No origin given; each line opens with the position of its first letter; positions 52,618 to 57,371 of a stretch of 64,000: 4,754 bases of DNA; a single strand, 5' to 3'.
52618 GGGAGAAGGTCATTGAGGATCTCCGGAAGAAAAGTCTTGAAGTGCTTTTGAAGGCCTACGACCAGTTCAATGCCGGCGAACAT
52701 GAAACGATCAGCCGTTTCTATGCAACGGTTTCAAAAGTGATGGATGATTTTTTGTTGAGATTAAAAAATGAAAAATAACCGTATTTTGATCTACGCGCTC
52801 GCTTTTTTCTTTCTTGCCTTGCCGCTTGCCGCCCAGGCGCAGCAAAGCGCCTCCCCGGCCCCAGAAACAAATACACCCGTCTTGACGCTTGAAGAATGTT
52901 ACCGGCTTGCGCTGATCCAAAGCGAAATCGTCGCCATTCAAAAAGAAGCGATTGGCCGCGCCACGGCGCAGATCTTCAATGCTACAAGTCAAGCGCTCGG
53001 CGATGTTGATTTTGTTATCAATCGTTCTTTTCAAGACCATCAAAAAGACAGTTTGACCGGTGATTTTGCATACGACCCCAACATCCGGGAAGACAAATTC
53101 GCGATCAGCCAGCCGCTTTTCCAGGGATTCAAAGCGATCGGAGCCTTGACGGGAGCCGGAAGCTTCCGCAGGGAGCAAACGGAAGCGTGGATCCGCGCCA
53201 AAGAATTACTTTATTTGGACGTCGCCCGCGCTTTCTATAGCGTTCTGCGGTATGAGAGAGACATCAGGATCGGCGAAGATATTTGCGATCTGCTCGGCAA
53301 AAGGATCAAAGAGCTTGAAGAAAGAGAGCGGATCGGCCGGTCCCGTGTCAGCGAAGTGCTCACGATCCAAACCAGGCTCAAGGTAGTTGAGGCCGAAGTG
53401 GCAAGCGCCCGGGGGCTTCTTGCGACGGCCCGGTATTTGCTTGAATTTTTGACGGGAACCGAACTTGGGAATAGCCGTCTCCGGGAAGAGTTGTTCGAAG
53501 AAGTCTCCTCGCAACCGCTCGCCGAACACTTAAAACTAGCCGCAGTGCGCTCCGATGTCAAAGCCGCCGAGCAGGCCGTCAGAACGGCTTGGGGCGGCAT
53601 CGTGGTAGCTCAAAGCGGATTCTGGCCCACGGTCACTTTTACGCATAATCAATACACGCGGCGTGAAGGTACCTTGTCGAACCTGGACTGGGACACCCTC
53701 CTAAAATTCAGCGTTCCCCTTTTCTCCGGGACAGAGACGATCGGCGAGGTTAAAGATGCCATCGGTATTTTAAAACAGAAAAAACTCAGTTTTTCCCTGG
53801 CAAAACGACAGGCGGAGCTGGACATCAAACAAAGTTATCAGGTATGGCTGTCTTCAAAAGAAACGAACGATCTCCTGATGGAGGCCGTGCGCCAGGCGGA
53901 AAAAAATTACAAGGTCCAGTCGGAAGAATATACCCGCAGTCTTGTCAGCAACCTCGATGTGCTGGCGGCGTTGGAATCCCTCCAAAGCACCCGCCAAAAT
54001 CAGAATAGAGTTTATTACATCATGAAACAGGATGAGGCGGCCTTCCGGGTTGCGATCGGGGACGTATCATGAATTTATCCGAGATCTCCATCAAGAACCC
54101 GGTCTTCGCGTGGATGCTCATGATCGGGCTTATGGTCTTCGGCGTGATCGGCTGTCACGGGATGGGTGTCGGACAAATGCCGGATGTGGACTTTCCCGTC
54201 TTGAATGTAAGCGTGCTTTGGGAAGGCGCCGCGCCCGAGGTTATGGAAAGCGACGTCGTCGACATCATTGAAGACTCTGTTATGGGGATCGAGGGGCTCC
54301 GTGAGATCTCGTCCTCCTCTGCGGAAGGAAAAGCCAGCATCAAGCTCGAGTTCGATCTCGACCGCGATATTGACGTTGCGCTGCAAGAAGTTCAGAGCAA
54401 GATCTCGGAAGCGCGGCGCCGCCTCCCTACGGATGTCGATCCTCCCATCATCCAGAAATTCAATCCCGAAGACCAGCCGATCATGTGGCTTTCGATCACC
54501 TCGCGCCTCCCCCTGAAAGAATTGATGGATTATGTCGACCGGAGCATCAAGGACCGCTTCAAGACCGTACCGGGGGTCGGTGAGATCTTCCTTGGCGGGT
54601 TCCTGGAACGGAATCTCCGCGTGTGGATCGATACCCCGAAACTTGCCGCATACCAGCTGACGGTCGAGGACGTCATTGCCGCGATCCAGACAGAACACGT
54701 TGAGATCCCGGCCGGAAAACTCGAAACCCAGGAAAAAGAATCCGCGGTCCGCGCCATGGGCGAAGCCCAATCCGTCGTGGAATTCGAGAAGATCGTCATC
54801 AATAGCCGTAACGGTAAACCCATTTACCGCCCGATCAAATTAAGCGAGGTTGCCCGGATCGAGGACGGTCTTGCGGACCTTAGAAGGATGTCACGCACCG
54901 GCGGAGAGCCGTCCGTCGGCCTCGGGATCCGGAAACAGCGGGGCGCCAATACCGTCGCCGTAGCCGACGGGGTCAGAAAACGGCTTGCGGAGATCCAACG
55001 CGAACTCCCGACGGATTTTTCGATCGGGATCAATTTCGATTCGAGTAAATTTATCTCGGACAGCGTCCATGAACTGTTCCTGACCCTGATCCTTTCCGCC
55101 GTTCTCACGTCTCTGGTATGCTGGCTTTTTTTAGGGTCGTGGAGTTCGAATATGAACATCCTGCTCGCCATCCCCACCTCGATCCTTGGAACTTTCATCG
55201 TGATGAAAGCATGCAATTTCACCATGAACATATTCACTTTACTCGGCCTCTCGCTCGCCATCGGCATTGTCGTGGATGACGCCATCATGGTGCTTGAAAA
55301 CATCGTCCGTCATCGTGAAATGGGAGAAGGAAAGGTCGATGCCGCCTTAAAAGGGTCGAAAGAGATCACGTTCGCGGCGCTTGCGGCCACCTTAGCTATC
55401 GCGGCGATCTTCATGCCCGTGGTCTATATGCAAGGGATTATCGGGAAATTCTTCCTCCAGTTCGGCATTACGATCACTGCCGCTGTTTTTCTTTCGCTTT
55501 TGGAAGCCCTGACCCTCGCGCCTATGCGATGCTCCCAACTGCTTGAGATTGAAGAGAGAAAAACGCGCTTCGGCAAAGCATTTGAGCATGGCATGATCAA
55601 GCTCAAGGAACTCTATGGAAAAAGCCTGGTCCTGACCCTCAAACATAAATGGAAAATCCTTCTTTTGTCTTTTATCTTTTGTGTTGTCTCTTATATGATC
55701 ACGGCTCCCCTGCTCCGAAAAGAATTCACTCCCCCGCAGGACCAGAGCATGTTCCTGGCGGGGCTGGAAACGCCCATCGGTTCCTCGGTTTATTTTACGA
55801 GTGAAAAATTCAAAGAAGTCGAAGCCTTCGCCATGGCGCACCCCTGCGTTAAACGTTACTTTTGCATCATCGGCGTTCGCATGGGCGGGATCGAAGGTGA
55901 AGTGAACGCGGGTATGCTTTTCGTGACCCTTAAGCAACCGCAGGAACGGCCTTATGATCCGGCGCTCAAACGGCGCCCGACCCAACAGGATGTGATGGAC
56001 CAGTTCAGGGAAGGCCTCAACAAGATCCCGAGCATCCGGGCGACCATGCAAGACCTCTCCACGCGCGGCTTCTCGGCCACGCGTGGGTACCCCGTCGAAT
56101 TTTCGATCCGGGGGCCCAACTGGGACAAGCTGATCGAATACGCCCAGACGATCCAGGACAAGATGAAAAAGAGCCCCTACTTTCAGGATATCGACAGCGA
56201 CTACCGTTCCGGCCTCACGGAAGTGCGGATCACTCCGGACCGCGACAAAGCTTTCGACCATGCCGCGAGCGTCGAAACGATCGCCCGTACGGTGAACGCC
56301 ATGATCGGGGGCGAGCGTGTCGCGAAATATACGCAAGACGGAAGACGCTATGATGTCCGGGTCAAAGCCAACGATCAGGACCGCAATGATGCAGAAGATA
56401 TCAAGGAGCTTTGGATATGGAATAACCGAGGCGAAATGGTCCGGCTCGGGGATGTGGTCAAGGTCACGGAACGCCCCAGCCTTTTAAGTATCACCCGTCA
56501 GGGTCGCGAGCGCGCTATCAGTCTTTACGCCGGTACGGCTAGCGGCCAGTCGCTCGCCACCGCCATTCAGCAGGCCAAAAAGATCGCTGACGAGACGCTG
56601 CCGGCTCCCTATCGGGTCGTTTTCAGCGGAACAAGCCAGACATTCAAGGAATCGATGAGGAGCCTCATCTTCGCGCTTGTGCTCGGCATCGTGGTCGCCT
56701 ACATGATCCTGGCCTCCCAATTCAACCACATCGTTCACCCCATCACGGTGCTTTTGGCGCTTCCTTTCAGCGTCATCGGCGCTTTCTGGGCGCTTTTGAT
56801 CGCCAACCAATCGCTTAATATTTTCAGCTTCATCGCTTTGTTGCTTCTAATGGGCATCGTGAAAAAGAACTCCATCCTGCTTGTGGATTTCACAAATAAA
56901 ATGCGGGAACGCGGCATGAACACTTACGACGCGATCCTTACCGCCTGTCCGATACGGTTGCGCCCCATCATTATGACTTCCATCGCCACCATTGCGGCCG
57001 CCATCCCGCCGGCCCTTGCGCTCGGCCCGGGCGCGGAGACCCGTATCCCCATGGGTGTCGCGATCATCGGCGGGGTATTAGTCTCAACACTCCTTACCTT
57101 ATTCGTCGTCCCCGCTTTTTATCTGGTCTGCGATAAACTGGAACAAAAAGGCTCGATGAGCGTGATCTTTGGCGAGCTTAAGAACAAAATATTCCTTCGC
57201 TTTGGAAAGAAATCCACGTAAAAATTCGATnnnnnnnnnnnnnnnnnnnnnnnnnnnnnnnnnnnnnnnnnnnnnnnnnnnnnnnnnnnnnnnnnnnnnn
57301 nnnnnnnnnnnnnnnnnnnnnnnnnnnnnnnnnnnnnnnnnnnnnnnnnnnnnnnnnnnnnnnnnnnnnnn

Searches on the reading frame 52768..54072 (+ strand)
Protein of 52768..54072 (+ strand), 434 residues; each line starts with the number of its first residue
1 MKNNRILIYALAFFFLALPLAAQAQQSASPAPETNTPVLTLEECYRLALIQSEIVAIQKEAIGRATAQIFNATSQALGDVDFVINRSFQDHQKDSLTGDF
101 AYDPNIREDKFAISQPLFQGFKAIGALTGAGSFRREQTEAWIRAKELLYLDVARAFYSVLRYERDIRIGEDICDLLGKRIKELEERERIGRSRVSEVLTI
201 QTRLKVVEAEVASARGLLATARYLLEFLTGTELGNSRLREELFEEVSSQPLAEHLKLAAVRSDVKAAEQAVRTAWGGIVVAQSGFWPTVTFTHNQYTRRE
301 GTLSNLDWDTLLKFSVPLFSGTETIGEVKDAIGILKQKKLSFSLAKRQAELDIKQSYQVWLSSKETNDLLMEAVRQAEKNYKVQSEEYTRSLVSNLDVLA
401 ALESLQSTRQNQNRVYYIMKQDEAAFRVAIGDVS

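Call 66: search_protein_families(library=pfam, proteins=[window:52768-54072:+], max_evalue=0.00001)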
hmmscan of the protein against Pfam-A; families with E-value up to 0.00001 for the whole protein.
window:52768-54072:+ (434 aa): 1 family
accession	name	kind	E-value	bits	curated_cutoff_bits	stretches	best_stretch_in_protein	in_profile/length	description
PF02321.23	OEP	-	2.2e-34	119.4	22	2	258-431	8-187/187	Outer membrane efflux protein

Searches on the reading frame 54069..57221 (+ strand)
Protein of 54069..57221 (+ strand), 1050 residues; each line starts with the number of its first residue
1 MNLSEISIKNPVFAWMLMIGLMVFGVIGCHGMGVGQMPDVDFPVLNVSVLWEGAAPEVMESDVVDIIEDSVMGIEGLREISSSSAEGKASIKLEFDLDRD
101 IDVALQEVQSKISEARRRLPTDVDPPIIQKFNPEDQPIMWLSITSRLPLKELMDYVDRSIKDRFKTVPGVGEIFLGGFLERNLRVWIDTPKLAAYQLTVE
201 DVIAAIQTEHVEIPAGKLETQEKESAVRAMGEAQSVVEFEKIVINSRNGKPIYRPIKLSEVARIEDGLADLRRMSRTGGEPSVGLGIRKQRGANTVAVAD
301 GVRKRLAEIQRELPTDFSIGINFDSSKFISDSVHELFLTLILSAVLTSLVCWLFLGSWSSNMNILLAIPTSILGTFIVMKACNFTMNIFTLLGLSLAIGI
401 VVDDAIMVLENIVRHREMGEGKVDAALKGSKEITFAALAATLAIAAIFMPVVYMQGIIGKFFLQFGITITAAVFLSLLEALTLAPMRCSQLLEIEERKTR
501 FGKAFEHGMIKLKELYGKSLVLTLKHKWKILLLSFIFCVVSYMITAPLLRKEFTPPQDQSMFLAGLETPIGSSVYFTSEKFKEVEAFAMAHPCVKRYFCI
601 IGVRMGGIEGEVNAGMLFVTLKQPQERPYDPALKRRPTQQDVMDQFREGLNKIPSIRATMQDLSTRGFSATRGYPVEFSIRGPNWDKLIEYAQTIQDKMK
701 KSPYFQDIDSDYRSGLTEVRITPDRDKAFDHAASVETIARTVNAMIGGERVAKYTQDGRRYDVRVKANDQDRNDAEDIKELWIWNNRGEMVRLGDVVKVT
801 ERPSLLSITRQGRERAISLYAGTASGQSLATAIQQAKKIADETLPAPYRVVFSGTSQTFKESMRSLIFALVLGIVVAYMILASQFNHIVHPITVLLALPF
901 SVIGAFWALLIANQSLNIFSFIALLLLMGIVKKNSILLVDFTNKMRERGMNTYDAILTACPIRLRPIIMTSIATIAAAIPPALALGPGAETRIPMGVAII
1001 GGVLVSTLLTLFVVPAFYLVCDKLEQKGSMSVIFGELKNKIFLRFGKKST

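Call 66: search_protein_families(library=pfam, proteins=[window:54069-57221:+], max_evalue=0.00001)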
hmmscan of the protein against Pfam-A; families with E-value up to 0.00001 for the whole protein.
window:54069-57221:+ (1050 aa): 2 families
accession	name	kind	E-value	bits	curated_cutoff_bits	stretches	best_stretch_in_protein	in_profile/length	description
PF00873.25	ACR_tran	-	4.4e-277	922.3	28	1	4-1021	2-1020/1021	AcrB/AcrD/AcrF family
PF03176.21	MMPL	-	5.5e-08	32.6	20.5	1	817-1020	91-301/333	MMPL family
